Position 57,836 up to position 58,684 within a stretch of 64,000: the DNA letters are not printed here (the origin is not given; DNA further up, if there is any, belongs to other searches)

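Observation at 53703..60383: Minus-strand amino-acid/peptide processing module: methyltransferase, M20, enolase-superfamily epimerase, threonine-synthase-like PLP enzyme, a second M20 and SpeH-type decarboxylase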

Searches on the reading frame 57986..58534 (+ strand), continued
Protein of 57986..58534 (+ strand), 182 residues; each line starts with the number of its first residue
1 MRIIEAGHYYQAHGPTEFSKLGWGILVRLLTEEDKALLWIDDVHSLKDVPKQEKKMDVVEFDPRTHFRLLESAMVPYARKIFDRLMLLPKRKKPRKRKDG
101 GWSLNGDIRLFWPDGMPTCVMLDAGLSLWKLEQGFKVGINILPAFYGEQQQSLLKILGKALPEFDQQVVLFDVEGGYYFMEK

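Call 44: search_protein_families(library=ncbifam, proteins=[L006:1287-2000:+, L006:2135-3376:+, L006:3388-4482:+, L006:4475-6289:+, L006:6360-7628:+, L010:10600-11298:+], max_evalue=0.00001)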
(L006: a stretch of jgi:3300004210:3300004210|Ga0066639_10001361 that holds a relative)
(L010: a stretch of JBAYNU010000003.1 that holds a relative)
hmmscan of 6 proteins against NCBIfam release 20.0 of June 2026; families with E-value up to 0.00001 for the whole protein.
L006:1287-2000:+ (237 aa): 6 families
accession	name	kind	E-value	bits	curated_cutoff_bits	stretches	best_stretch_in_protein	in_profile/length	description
NF052483.1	racemase_CuyB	equivalog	1.2e-50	172.6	190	1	10-234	1-224/225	cysteate racemase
TIGR00035.1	asp_race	subfamily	2.9e-46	158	93.1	1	7-235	2-227/236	amino acid racemase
NF007569.0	PRK10200.1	equivalog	6e-19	68.7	417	1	8-233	2-226/230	aspartate/glutamate racemase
TIGR00067.1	glut_race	equivalog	1.4e-14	54.1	146.65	1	61-215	38-192/251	glutamate racemase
NF002035.0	PRK00865.1-3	equivalog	1.3e-11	44.6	328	1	64-215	46-196/267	glutamate racemase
NF005679.0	PRK07475.1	subfamily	5.5e-06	25.9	231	1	64-216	60-218/246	hypothetical protein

L006:2135-3376:+ (413 aa): 34 families (the best 25 are shown)
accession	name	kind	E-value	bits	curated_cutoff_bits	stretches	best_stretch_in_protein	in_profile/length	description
TIGR01892.1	AcOrn-deacetyl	equivalog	8.4e-78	262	297.7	1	32-392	14-350/365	acetylornithine deacetylase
NF005710.0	PRK07522.1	subfamily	1.1e-65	222.4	412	1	32-394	25-372/391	acetylornithine deacetylase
NF003474.0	PRK05111.1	equivalog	5.2e-64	216.5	460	1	6-413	6-382/383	acetylornithine deacetylase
TIGR01910.1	DapE-ArgE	subfamily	3.8e-41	141.5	217.6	1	32-392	17-363/373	ArgE/DapE family deacylase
NF006399.0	PRK08651.1-2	equivalog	7.4e-28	97.7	381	1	31-394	23-388/405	succinyl-diaminopimelate desuccinylase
NF006365.0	PRK08588.1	subfamily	2e-27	96.5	289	1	64-409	52-378/383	succinyl-diaminopimelate desuccinylase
NF009557.0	PRK13009.1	equivalog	1.4e-25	90.3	284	1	36-411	23-374/377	succinyl-diaminopimelate desuccinylase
TIGR01246.1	dapE_proteo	equivalog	3.8e-24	85.4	361.8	1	36-409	19-368/370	succinyl-diaminopimelate desuccinylase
NF006400.0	PRK08651.1-3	equivalog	4.7e-22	78.3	374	1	68-409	75-404/410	succinyl-diaminopimelate desuccinylase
NF006402.0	PRK08651.1-5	equivalog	1.4e-20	73.6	369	1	64-389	43-341/369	succinyl-diaminopimelate desuccinylase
NF006370.0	PRK08596.1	equivalog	4.1e-20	71.7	412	1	5-312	16-304/425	acetylornithine deacetylase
NF006439.0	PRK08737.1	equivalog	7.7e-20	71.2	345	1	60-402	49-356/364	acetylornithine deacetylase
TIGR01900.1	dapE-gram_pos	equivalog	2.6e-19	69.3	304.2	1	64-407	44-349/351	succinyl-diaminopimelate desuccinylase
NF010589.0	PRK13983.1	equivalog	6.2e-18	64.9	333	1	39-391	42-390/409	M20 family metallo-hydrolase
NF006596.0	PRK09133.1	subfamily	2e-17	62.9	349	1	10-228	42-247/474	hypothetical protein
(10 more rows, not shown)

L006:3388-4482:+ (364 aa): 3 families
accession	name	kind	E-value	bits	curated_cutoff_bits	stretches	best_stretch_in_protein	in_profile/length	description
NF003641.0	PRK05279.1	equivalog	2.8e-34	118.7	344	1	103-352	188-430/441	amino-acid N-acetyltransferase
TIGR01890.1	N-Ac-Glu-synth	equivalog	4.6e-26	91.7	202.85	1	104-354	181-420/429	amino-acid N-acetyltransferase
TIGR00761.1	argB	equivalog_domain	3.2e-09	36.7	151.3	1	106-184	158-231/231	acetylglutamate kinase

L006:4475-6289:+ (604 aa): 102 families (the best 25 are shown)
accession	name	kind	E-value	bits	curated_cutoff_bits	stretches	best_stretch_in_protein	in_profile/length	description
NF038343.1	ligase_FadD11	exception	4.5e-91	306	950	1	54-603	16-573/585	fatty acid--CoA ligase FadD11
NF004837.0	PRK06187.1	subfamily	7.1e-78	262.1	476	2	36-305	5-279/531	long-chain-fatty-acid--CoA ligase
NF005801.1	PRK07656.1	equivalog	1.8e-65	221.5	657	2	359-513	279-438/500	FadD3 family acyl-CoA ligase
NF004114.0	PRK05605.1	equivalog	2.1e-65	221.2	766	3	328-517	309-508/575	long-chain-fatty-acid--CoA ligase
NF005702.0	PRK07514.1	subfamily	1.9e-56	191.5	558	2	354-511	265-433/506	malonyl-CoA synthase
TIGR01923.1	menE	equivalog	1.4e-55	189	330.15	2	360-546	225-424/442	o-succinylbenzoate--CoA ligase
NF009233.0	PRK12583.1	subfamily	1.2e-54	185.7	832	3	361-512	319-484/558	fatty acid CoA ligase family protein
NF005307.0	PRK06839.1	equivalog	6.5e-52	176.8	748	2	360-516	265-431/496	o-succinylbenzoate--CoA ligase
NF041592.1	carboxyl_red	equivalog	7.3e-52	176.2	1300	2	162-604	195-612/1160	carboxylic acid reductase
NF005714.0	PRK07529.1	subfamily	3e-47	161.3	632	2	360-511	339-508/640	acyl-CoA synthetase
NF052269.1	Staph_lig_FadD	equivalog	3.6e-47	160.8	650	2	340-522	249-441/499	long-chain-fatty-acid--CoA ligase FadD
NF005463.0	PRK07059.1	subfamily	2.5e-45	154.9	869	2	335-517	305-496/557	long-chain-fatty-acid--CoA ligase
NF004758.0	PRK06087.1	equivalog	5.8e-45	153.7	736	2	327-511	274-466/548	medium-chain fatty-acid--CoA ligase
NF052580.1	Str24CoAsynCasG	equivalog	7.7e-45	153.2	750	2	387-517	348-488/548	steroid-24-oyl-CoA synthetase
NF004229.0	PRK05677.1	subfamily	1.8e-44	152.1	879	1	360-513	327-491/563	long-chain-fatty-acid--CoA ligase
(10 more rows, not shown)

L006:6360-7628:+ (422 aa): 0 families

L010:10600-11298:+ (232 aa): 5 families
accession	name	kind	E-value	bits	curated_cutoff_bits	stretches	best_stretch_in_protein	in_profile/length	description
TIGR00035.1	asp_race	subfamily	1.7e-49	168.6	93.1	1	1-232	1-230/236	amino acid racemase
NF052483.1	racemase_CuyB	equivalog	1.1e-46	159.7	190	1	5-226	1-222/225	cysteate racemase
NF007569.0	PRK10200.1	equivalog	1.2e-19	71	417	1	3-226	2-225/230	aspartate/glutamate racemase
NF002035.0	PRK00865.1-3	equivalog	5.6e-13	49.1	328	1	59-223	46-206/267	glutamate racemase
TIGR00067.1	glut_race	equivalog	4.8e-11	42.5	146.65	1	62-207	44-189/251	glutamate racemase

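Call 49: search_solved_structures(query=A2, max_evalue=10, show_alignments=3)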
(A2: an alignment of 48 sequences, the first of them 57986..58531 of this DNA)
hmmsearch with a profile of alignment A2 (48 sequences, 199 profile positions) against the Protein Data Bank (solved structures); distinct sequences matched with E-value up to 10: 0.

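Call 84: search_protein_families(library=pfam, alignment_id=A2, max_evalue=0.01)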
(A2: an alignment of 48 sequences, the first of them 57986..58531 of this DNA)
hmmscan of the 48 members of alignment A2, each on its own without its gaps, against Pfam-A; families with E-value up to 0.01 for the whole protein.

A. member 1, window:57986-58531:+ (182 aa): 0 families

B. families by the number of members that match (of 48 scanned): 2 families
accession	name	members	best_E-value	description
PF05281.16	Secretogranin_V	1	0.00071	Neuroendocrine protein 7B2 precursor (Secretogranin V)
PF00701.28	DHDPS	1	0.0032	Dihydrodipicolinate synthetase family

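Call 85: list_cluster_members(proteins=[P0126, P0129, P0133, P0140, P0157, P0181, P0196, P0208, P0266, P0251])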
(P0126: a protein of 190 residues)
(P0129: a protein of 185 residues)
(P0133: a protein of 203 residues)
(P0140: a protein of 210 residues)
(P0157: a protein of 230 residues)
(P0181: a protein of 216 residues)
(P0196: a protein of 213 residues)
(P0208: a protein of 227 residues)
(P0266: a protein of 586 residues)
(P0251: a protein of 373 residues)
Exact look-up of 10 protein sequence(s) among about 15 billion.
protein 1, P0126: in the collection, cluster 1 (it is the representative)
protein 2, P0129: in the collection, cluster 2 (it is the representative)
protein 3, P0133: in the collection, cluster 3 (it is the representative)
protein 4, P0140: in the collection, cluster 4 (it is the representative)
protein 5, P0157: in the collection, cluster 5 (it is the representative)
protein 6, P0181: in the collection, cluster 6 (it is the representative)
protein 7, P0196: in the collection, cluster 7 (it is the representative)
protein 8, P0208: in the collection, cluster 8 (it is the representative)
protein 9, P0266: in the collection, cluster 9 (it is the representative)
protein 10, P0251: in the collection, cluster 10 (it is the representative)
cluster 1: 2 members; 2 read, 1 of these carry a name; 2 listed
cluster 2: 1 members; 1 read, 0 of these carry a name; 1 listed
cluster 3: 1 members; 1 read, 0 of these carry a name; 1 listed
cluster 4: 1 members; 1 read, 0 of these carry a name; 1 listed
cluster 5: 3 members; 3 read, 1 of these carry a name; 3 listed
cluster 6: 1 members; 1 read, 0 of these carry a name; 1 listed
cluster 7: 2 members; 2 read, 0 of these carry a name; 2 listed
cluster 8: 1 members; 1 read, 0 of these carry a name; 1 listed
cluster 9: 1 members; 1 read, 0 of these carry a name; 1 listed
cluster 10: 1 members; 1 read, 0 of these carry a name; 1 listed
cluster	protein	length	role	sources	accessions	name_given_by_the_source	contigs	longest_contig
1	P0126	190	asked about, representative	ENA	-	-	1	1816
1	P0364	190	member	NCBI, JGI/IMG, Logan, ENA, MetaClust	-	\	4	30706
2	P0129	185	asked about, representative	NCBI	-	-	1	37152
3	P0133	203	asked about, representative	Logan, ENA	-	-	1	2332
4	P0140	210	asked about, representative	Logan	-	-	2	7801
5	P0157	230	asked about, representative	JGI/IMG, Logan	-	hypothetical protein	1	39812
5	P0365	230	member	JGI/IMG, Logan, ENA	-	-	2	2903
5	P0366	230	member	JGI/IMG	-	-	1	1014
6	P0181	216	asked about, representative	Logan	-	-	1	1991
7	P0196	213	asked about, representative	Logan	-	-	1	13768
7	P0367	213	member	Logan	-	-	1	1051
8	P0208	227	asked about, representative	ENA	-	-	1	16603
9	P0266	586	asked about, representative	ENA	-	-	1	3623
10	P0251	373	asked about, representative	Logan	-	-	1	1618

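Call 97: search_protein_families(library=pfam, proteins=[L018:4760-6025:+, L018:7737-8906:+, L018:9014-9775:-, L018:9778-10254:-, L009:7665-8741:+], max_evalue=0.001)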
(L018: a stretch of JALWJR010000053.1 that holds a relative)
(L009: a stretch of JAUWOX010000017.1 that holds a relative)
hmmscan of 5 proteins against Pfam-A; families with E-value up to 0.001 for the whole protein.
L018:4760-6025:+ (421 aa): 1 family
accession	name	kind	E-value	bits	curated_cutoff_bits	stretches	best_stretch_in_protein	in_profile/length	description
PF00206.25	Lyase_1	-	3e-38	132.4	27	1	48-314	23-306/312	Lyase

L018:7737-8906:+ (389 aa): 1 family
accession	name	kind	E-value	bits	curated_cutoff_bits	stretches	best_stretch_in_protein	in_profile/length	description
PF24827.1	AstE_AspA_cat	-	8.6e-15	55.2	25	1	77-270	5-172/192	Succinylglutamate desuccinylase/Aspartoacylase catalytic domain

L018:9014-9775:- (253 aa): 7 families
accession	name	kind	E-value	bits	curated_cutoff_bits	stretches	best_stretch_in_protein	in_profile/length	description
PF08241.18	Methyltransf_11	-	7.9e-20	71.7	21.2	1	57-143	1-91/95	Methyltransferase domain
PF13649.12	Methyltransf_25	-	7.3e-19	68.7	27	1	56-142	1-96/97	Methyltransferase domain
PF13847.12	Methyltransf_31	-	5.7e-13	49.2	27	1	56-146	7-108/145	Methyltransferase domain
PF08242.18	Methyltransf_12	-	1.3e-09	39.1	30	1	57-143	1-96/98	Methyltransferase domain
PF13489.12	Methyltransf_23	-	8.8e-09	35.7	27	1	50-149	20-118/164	Methyltransferase domain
PF01209.24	Ubie_methyltran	-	1.3e-08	34.9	20.1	1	55-146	50-150/233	ubiE/COQ5 methyltransferase family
PF07021.18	MetW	-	0.00019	21.6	21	1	53-140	13-103/193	Methionine biosynthesis protein MetW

L018:9778-10254:- (158 aa): 1 family
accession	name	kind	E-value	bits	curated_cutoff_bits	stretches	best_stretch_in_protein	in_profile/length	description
PF04073.20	tRNA_edit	-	1.9e-24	86.5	25.5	1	22-147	1-123/123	Aminoacyl-tRNA editing domain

L009:7665-8741:+ (358 aa): 4 families
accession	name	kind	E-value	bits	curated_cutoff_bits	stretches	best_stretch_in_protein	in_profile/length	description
PF01546.33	Peptidase_M20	-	2.5e-15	57.4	24.6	1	64-351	2-203/206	Peptidase family M20/M25/M40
PF05343.19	Peptidase_M42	-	3.6e-14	53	23.2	1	97-153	134-192/292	M42 glutamyl aminopeptidase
PF07687.19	M20_dimer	-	4.4e-11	43.1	21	1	171-259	12-105/107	Peptidase dimerisation domain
PF04389.22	Peptidase_M28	-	7.9e-09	35.9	21.3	1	50-138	1-78/193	Peptidase family M28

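Call 98: predict_structure(alignment_id=A7)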
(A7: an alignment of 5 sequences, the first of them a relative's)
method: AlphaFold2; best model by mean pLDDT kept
length: 207 residues; sequences in the alignment: 5
mean_pLDDT: 78.6   pTM: 0.76
mean pLDDT of the five models: 78.6, 77.1, 76.1, 75.6, 75.1
residues with pLDDT >= 90: 82; 70-90: 64; 50-70: 42; < 50: 19
segments of 3 or more residues with pLDDT < 50: 1-18
pLDDT, mean of each block of 10 residues (from residue 1): 36 45 74 69 85 69 61 77 65 65 95 94 91 93 90 88 91 93 94 92 88
secondary structure, 60 per line:
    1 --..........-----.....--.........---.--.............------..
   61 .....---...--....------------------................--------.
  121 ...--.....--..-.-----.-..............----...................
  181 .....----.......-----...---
elements in order: H3-12 H18-22 E25-33 H40-52 E59-65 H74-77 H96-111 E120-123 E126-130 H144-157 E162-168 H169-185 E190-196 E202-204

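Call 100: fold_search(model_id=the predicted structure, library=pdb)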
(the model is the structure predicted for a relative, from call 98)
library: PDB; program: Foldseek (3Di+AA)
matches with E <= 10: 826; with E <= 0.001: 1
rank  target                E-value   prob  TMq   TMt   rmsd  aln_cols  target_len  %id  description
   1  3fnr                  3.0e-05  1.00  0.44  0.23  15.8       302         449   14  CRYSTAL STRUCTURE OF PUTATIVE ARGINYL T-RNA SYNTHETASE FROM Campylobacter jejuni; (released 2009-01-27)
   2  1bs2                  1.0e-03  1.00  0.44  0.18  11.3       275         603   10  YEAST ARGINYL-TRNA SYNTHETASE (released 1999-08-27)
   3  1f7u_A                1.5e-03  0.99  0.44  0.17  12.6       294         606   10  CRYSTAL STRUCTURE OF THE ARGINYL-TRNA SYNTHETASE COMPLEXED WITH THE TRNA(ARG) AND L-ARG (released 2001-06-27)
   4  6ao8                  2.6e-03  1.00  0.38  0.15   5.8       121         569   16  Crystal structure of arginyl-tRNA_synthetase from Neisseria gonorrhoeae in complex with arginine (released 2017-08-30)
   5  5yym_B                5.9e-03  1.00  0.39  0.15   6.5       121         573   12  Crystal structures of E.coli arginyl-trna synthetase (argrs) in complex with substrate Arg (released 2018-12-12)
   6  4q2t_A                6.2e-03  1.00  0.38  0.14   5.8       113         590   12  Crystal structure of Arginyl-tRNA synthetase complexed with L-arginine (released 2014-07-23)
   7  4q2t_B                6.6e-03  1.00  0.52  0.20   7.6       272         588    8  Crystal structure of Arginyl-tRNA synthetase complexed with L-arginine (released 2014-07-23)
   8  4q2x_B                7.1e-03  1.00  0.36  0.14   6.2       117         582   11  Crystal structure of Arginyl-tRNA synthetase complexed with L-canavanine (released 2014-07-23)
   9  4q2x_A                8.0e-03  0.99  0.49  0.19   8.5       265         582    8  Crystal structure of Arginyl-tRNA synthetase complexed with L-canavanine (released 2014-07-23)
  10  4oby                  2.0e-02  1.00  0.45  0.17   3.1       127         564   13  Crystal Structure of E.coli Arginyl-tRNA Synthetase and Ligand Binding Studies Revealed Key Residues in Arginine Recogni (released 2014-02-12)
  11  1kp2                  2.0e-02  0.82  0.36  0.19   9.0       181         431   10  Crystal Structure of E. coli Argininosuccinate Synthetase in Complex with ATP (released 2002-04-17)
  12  4r3z_B                2.5e-02  0.95  0.48  0.17   8.9       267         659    7  Crystal structure of human ArgRS-GlnRS-AIMP1 complex (released 2014-10-08)
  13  5yym_A                2.9e-02  0.99  0.39  0.15   6.0       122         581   13  Crystal structures of E.coli arginyl-trna synthetase (argrs) in complex with substrate Arg (released 2018-12-12)
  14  5jld                  2.9e-02  0.99  0.37  0.15   6.3       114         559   15  Crystal Structure of Arginyl-tRNA Synthetase from Plasmodium falciparum (PfRRS) (released 2016-08-24)
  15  4m0m                  3.3e-02  0.57  0.34  0.12  10.3       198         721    8  The crystal structure of a functionally unknown protein lpg2422 from Legionella pneumophila subsp. pneumophila str. Phil (released 2013-08-21)
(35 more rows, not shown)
